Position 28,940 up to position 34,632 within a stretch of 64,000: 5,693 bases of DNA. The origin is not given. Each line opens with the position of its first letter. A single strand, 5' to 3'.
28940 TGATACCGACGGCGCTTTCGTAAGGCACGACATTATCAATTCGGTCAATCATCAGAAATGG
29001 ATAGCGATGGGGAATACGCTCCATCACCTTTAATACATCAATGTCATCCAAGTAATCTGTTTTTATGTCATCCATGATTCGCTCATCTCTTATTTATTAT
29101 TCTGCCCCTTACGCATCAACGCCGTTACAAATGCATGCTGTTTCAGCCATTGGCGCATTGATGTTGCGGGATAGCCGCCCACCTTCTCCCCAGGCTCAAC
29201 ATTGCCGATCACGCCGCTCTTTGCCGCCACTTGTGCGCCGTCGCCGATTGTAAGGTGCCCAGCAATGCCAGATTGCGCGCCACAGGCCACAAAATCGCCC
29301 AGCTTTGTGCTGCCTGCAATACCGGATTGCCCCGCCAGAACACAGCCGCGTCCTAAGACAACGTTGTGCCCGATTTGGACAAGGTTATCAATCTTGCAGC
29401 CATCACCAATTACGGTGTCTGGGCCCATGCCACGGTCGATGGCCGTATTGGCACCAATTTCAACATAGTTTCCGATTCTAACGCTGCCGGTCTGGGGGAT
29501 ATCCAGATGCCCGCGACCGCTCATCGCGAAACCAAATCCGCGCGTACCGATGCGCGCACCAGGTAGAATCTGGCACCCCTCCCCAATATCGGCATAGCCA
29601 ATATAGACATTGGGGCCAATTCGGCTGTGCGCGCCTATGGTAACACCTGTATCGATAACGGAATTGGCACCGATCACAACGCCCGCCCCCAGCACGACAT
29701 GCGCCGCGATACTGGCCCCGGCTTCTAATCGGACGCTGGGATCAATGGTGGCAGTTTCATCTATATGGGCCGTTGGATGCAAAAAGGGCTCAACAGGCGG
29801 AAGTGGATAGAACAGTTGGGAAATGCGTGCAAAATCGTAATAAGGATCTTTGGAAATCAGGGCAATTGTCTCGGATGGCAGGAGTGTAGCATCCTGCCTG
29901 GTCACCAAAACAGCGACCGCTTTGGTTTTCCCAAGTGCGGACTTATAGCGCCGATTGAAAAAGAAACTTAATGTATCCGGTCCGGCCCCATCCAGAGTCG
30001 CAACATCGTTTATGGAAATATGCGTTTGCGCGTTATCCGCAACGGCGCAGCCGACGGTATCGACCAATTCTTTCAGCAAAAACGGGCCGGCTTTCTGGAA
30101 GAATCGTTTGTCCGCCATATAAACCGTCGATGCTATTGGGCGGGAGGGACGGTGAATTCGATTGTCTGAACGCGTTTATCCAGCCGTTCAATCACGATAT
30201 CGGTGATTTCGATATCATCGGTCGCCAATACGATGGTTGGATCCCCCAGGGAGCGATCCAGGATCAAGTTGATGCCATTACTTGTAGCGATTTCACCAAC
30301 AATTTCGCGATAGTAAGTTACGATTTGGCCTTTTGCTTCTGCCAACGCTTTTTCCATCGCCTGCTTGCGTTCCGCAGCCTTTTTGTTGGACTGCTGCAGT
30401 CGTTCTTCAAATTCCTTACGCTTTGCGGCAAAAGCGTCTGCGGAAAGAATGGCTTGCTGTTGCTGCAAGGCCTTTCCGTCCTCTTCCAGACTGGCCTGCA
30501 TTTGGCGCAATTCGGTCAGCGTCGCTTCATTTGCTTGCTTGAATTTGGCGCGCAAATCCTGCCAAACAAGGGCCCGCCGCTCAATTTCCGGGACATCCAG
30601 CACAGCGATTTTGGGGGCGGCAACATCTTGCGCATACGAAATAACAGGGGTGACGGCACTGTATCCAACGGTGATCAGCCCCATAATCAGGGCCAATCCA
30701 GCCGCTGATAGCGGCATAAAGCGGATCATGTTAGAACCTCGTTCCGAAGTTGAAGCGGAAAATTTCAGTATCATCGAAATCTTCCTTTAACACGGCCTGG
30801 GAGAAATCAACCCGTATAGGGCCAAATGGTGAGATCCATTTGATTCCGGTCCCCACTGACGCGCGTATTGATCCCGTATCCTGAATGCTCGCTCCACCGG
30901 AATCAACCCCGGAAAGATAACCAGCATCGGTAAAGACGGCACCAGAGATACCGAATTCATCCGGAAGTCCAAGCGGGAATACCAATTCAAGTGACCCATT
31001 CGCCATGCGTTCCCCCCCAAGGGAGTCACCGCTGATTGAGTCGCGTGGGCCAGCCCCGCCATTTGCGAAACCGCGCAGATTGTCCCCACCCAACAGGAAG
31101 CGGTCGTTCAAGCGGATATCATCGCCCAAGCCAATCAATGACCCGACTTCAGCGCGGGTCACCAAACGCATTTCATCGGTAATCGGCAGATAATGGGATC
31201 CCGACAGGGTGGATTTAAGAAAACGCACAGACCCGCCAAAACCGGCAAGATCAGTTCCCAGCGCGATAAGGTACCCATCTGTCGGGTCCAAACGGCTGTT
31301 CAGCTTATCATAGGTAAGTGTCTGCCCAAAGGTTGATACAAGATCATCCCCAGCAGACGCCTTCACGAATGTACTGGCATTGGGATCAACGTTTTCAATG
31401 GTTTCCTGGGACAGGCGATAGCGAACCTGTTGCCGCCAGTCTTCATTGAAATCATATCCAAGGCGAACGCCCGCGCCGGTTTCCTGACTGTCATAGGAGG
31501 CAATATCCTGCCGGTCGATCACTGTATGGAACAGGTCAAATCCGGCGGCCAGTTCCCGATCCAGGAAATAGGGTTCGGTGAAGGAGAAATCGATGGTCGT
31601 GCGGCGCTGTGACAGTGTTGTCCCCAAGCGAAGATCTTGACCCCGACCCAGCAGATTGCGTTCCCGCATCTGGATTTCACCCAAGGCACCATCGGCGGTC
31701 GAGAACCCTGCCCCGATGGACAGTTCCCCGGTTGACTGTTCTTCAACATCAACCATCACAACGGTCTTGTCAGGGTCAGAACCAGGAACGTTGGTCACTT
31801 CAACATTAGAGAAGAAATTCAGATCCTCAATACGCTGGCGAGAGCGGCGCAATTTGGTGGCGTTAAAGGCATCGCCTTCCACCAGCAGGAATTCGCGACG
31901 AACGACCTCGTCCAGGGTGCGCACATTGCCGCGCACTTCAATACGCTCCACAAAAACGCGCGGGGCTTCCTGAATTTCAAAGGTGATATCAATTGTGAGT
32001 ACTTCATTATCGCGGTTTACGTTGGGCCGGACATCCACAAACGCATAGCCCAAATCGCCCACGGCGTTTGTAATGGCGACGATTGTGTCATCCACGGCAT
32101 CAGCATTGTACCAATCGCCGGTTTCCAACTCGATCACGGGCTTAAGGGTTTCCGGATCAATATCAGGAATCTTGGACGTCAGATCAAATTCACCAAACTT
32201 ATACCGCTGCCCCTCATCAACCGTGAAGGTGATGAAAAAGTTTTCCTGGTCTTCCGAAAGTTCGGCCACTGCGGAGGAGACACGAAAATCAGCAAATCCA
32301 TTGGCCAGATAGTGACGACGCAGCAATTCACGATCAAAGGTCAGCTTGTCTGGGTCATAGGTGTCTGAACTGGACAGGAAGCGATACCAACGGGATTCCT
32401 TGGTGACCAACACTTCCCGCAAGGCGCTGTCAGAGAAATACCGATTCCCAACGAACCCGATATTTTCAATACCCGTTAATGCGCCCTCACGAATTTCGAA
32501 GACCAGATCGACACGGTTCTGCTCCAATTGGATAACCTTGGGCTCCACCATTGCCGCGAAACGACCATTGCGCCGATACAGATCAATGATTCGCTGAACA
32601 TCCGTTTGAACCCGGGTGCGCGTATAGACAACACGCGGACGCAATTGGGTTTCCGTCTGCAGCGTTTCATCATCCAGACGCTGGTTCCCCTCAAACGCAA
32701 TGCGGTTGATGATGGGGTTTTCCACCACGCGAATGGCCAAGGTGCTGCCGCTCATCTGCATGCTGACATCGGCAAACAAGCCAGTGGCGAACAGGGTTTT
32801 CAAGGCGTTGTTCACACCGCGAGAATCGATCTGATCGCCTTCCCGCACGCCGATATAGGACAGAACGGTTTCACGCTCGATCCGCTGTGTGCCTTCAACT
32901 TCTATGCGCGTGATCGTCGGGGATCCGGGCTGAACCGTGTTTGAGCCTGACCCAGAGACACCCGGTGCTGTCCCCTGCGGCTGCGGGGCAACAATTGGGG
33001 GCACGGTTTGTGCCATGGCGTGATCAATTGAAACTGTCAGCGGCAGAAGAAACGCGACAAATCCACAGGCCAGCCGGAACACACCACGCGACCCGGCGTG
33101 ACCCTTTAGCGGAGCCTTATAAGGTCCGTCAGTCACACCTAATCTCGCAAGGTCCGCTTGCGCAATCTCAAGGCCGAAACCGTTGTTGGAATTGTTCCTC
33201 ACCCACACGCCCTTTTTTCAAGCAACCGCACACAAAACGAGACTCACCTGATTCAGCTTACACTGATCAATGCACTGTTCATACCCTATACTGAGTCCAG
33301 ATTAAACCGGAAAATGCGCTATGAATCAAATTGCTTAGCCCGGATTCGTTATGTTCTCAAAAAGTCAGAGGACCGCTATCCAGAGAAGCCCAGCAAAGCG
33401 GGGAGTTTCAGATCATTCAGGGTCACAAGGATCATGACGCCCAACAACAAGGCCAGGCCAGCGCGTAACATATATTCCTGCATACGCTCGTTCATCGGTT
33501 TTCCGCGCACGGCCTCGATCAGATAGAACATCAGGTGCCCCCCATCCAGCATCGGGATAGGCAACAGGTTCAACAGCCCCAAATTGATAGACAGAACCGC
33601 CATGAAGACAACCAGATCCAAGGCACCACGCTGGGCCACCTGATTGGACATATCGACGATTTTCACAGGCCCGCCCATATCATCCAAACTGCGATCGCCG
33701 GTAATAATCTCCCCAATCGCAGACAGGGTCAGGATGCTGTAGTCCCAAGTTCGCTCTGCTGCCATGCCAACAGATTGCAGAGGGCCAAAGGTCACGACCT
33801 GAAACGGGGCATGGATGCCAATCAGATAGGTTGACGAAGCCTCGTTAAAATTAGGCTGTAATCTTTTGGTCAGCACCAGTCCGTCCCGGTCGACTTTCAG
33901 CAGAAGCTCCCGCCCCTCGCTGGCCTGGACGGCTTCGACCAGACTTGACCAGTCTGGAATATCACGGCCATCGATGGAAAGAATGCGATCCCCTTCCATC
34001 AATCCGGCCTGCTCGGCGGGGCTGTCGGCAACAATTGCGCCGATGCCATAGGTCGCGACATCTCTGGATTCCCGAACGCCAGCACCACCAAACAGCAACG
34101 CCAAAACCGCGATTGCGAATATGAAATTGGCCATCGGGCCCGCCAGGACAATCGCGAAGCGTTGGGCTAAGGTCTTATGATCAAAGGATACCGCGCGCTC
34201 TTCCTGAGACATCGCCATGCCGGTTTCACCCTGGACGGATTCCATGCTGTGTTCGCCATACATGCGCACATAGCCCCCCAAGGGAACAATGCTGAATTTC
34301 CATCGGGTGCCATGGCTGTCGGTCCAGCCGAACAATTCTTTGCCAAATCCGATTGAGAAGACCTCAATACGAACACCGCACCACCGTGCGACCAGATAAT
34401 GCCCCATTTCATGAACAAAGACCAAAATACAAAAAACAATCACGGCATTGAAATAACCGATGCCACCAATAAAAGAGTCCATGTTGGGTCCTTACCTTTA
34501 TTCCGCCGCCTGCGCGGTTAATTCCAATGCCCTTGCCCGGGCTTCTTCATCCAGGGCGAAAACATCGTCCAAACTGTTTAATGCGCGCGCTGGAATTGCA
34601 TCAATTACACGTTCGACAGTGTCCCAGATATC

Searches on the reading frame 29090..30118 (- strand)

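Call 82: search_protein_families(library=pfam, proteins=[window:29090-30118:-], max_evalue=0.001)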
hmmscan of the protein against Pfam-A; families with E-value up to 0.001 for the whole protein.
window:29090-30118:- (342 aa): 5 families
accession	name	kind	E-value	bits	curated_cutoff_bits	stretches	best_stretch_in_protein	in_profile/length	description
PF00132.30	Hexapep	-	2e-28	97.3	27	4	234-269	1-36/36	Bacterial transferase hexapeptide (six repeats)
PF04613.19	LpxD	-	1.8e-18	66.6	30.8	1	34-102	2-70/70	UDP-3-O-[3-hydroxymyristoyl] glucosamine N-acyltransferase, LpxD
PF25084.1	LbH_EIF2B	-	1.2e-11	44.9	54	1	127-190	8-70/105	EIF2B subunit epsilon LbH domain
PF14602.12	Hexapep_2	-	0.00012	22.1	27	1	141-174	2-33/34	Hexapeptide repeat of succinyl-transferase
PF25087.1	GMPPB_C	-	0.00061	19.9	39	0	124-182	6-63/110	GMPPB C-terminal domain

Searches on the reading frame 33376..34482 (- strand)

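Call 82: search_protein_families(library=pfam, proteins=[window:33376-34482:-], max_evalue=0.001)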
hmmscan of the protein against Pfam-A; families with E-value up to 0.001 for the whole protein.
window:33376-34482:- (368 aa): 5 families
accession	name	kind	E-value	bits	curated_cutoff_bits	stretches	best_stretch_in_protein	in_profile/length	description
PF02163.28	Peptidase_M50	-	2.9e-74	249.6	27.2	1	13-348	2-220/221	Peptidase family M50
PF17820.7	PDZ_6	-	9.9e-12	44.9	27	1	147-199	2-54/54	PDZ domain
PF13180.12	PDZ_2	-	2.9e-08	34.3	27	1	149-205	18-75/80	PDZ domain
PF00595.29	PDZ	-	2e-07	31.7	23.2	1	144-195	26-78/81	PDZ domain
PF13398.12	Peptidase_M50B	-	0.00088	19.5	26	0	19-72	23-76/201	Peptidase M50B-like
